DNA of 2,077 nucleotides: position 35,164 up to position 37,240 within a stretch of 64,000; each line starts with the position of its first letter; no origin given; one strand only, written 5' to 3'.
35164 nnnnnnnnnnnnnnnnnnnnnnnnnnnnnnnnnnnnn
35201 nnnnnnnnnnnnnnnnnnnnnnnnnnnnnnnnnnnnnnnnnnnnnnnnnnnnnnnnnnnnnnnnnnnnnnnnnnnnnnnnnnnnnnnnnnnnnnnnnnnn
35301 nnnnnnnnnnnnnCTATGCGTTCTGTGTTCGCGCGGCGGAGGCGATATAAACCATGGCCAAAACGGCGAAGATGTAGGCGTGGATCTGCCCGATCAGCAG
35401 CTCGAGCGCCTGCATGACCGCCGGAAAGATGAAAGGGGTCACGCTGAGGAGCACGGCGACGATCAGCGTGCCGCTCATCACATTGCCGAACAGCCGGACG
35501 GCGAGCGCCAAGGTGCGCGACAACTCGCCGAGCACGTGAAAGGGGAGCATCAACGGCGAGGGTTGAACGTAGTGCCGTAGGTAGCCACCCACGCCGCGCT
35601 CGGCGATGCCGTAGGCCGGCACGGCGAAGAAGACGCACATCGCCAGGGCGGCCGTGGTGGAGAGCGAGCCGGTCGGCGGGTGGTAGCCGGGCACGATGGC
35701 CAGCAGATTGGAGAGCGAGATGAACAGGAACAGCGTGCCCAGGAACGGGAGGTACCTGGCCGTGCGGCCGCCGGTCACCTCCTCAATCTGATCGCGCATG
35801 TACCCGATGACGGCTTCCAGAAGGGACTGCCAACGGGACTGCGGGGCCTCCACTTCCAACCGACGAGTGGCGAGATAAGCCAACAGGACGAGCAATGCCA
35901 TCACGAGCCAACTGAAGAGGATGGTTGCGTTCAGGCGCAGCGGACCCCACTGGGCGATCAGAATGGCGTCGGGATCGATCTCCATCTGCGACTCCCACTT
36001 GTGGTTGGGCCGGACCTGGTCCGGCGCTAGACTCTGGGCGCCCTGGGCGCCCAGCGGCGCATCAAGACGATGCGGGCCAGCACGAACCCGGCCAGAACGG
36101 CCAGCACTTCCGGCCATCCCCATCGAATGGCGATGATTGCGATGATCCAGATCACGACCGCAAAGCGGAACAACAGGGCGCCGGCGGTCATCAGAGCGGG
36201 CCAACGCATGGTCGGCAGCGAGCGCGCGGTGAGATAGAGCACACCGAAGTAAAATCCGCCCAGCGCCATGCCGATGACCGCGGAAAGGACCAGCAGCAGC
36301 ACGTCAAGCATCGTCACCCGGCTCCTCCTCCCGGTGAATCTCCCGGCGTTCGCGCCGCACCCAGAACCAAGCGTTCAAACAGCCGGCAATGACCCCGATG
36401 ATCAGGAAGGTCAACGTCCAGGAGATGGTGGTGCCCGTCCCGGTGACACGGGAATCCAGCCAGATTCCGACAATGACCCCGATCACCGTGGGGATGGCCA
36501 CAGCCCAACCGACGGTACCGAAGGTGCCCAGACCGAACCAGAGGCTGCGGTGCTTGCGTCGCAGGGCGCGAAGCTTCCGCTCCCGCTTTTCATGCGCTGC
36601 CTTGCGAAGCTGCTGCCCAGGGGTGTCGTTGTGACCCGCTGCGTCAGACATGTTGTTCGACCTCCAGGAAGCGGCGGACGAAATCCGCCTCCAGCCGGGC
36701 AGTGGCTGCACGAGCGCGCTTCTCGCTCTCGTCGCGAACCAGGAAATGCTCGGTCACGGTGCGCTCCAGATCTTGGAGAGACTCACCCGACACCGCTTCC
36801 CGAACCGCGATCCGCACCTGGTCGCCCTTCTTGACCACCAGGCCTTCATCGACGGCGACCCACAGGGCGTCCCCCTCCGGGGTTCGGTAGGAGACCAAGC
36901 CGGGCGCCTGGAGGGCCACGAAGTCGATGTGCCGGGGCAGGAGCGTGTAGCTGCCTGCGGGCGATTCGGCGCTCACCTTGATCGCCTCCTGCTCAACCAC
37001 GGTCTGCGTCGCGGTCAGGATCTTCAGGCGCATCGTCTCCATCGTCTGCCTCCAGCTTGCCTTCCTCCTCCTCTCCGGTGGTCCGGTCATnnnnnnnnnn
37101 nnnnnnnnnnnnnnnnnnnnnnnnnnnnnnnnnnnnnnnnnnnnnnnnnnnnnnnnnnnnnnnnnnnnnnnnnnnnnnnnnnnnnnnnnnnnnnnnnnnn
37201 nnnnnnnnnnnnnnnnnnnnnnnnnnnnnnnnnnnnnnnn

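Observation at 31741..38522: Complete N-type (Na+-type) ATPase operon atpD-C-Q-R-B-E-F-A-G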

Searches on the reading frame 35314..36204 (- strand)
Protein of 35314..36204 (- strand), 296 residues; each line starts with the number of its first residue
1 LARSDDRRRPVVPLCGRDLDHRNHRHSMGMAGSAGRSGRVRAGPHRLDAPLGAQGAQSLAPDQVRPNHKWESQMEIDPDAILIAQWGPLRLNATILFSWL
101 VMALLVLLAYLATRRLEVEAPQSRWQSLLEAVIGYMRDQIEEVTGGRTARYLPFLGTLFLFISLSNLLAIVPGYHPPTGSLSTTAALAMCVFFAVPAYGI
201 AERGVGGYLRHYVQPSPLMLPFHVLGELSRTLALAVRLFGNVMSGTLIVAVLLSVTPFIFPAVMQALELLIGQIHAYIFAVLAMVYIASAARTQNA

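Call 3: search_protein_families(library=ncbifam, proteins=[window:35314-36204:-], max_evalue=0.001)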
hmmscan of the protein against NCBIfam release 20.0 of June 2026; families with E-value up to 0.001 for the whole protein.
window:35314-36204:- (296 aa): 14 families
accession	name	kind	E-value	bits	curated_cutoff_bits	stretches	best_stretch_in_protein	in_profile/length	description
TIGR03306.1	altF1_A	exception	8.1e-95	316.5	302.1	1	76-292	1-217/217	alternate F1F0 ATPase, F0 subunit A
NF004481.0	PRK05815.2-3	equivalog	1.1e-89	299.9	227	1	74-295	1-222/225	F0F1 ATP synthase subunit A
NF009954.0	PRK13420.1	equivalog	2.7e-66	223.6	272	1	82-294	10-220/229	F0F1 ATP synthase subunit A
NF009955.0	PRK13421.1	equivalog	1.3e-64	217.8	302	1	83-294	11-220/231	F0F1 ATP synthase subunit A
NF004486.0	PRK05815.3-4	equivalog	1.9e-44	152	272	1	83-290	17-222/224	F0F1 ATP synthase subunit A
TIGR01131.1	ATP_synt_6_or_A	equivalog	3.6e-37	128.4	102.6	1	91-290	13-226/227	F0F1 ATP synthase subunit A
NF004479.0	PRK05815.1-4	equivalog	2.7e-33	115.2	268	1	83-289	7-232/238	F0F1 ATP synthase subunit A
NF004484.0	PRK05815.3-2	equivalog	3e-33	115.5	234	1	90-290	18-223/226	F0F1 ATP synthase subunit A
NF004482.0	PRK05815.2-4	equivalog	4.5e-32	111.7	225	1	89-292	25-249/252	F0F1 ATP synthase subunit A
NF009953.0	PRK13419.1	equivalog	7.8e-24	84.6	460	1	95-291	113-330/346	F0F1 ATP synthase subunit A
NF004477.0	PRK05815.1-1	equivalog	1.9e-21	76.7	280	1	94-291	43-265/268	F0F1 ATP synthase subunit A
NF004485.0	PRK05815.3-3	equivalog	2.3e-21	76.4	249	1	93-254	26-193/281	F0F1 ATP synthase subunit A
NF004487.0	PRK05815.3-5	equivalog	9.3e-20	71.1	224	1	94-265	29-192/269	F0F1 ATP synthase subunit A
NF009952.0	PRK13417.1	equivalog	9.3e-09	35.1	531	1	97-173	100-179/352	F0F1 ATP synthase subunit A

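Call 4: search_protein_families(library=pfam, proteins=[window:35314-36204:-], max_evalue=0.001)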
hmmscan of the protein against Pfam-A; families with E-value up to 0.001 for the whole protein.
window:35314-36204:- (296 aa): 1 family
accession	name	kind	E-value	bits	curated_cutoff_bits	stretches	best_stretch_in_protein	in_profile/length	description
PF00119.25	ATP-synt_A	-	1.4e-48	166.1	33.9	1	95-287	1-216/217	ATP synthase A chain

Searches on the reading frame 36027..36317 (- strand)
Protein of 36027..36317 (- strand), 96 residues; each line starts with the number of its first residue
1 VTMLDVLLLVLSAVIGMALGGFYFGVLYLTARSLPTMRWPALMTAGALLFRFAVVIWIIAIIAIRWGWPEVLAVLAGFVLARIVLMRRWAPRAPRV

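Call 3: search_protein_families(library=ncbifam, proteins=[window:36027-36317:-], max_evalue=0.001)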
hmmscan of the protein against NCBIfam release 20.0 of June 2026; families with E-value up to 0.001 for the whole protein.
window:36027-36317:- (96 aa): 1 family
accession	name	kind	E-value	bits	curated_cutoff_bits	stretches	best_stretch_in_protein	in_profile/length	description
TIGR03165.1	F1F0_chp_2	hypoth_equivalog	1.3e-11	44.7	55.5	1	9-88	3-81/83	F1/F0 ATPase, Methanosarcina type, subunit 2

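Call 4: search_protein_families(library=pfam, proteins=[window:36027-36317:-], max_evalue=0.001)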
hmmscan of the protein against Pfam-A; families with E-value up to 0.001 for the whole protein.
window:36027-36317:- (96 aa): 1 family
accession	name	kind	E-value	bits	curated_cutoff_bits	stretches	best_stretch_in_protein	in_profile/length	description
PF12966.13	AtpR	-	1.9e-15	57.5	26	1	9-90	3-83/86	N-ATPase, AtpR subunit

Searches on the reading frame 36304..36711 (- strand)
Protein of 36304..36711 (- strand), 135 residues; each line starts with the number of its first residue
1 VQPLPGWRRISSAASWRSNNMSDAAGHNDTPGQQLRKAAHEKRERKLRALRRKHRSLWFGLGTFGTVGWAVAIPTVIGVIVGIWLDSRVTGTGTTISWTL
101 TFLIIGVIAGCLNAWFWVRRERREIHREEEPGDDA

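Call 3: search_protein_families(library=ncbifam, proteins=[window:36304-36711:-], max_evalue=0.001)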
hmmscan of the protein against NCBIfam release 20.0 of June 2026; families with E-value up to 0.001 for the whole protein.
window:36304-36711:- (135 aa): 1 family
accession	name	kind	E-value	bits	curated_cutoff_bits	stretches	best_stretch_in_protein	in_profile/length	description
TIGR02230.1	ATPase_gene1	hypoth_equivalog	5.3e-33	113.3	46.7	1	33-121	14-99/100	putative F0F1-ATPase subunit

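Call 4: search_protein_families(library=pfam, proteins=[window:36304-36711:-], max_evalue=0.001)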
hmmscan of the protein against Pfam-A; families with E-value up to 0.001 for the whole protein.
window:36304-36711:- (135 aa): 3 families
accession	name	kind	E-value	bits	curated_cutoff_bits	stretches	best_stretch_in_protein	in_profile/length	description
PF09527.15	ATPase_gene1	-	2.3e-12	47.2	26.6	1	61-117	1-54/54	Putative F0F1-ATPase subunit Ca2+/Mg2+ transporter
PF07690.21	MFS_1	-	0.00037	19.9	33.4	1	64-129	123-183/347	Major Facilitator Superfamily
PF18920.5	DUF5671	-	0.00097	19.5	28.4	1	57-127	3-71/132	Domain of unknown function (DUF5671)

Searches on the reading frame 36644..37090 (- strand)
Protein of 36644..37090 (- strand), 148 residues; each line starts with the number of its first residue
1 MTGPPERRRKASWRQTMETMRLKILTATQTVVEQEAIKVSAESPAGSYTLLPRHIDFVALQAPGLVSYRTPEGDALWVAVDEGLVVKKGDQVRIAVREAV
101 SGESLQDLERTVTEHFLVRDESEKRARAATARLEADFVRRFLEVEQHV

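Call 3: search_protein_families(library=ncbifam, proteins=[window:36644-37090:-], max_evalue=0.001)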
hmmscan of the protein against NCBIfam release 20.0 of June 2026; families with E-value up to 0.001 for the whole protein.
window:36644-37090:- (148 aa): 11 families
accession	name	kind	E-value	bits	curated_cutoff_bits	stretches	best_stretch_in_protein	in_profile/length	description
NF004871.0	PRK06228.1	equivalog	1.6e-39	134.7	135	1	18-146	3-132/133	F0F1 ATP synthase subunit epsilon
TIGR03166.1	alt_F1F0_F1_eps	hypoth_equivalog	3.2e-38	130.4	100.1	1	21-141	1-122/122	alternate F1F0 ATPase, F1 subunit epsilon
NF009981.0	PRK13447.1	equivalog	1.8e-29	102.4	160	1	18-143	3-130/151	F0F1 ATP synthase subunit epsilon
TIGR01216.1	ATP_synt_epsi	equivalog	7.6e-10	38.9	67.25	1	19-113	1-95/130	ATP synthase F1 subunit epsilon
NF009977.0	PRK13442.1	equivalog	4.7e-09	36.3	80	1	17-105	3-91/102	F0F1 ATP synthase subunit epsilon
NF009980.0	PRK13446.1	equivalog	1.2e-08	34.9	129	1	17-113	2-96/136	F0F1 ATP synthase subunit epsilon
NF001846.0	PRK00571.1-3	equivalog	4.6e-08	33.3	132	1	17-111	1-94/137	F0F1 ATP synthase subunit epsilon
NF009984.0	PRK13450.1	equivalog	4.5e-07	29.9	164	1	17-105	2-90/133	F0F1 ATP synthase subunit epsilon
NF001847.0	PRK00571.1-4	equivalog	2e-06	27.5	135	1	17-109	1-93/139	F0F1 ATP synthase subunit epsilon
NF001852.0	PRK00571.2-5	equivalog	6.6e-05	23.1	145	1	21-135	5-118/124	F0F1 ATP synthase subunit epsilon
NF011322.0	PRK14735.1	equivalog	0.00078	19.4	202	0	20-129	3-106/139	F0F1 ATP synthase subunit epsilon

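Call 4: search_protein_families(library=pfam, proteins=[window:36644-37090:-], max_evalue=0.001)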
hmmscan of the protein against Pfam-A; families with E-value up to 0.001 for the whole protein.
window:36644-37090:- (148 aa): 1 family
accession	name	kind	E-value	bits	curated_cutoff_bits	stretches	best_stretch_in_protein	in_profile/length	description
PF02823.21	ATP-synt_DE_N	-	3.7e-14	52.9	27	1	20-99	1-80/80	ATP synthase, Delta/Epsilon chain, beta-sandwich domain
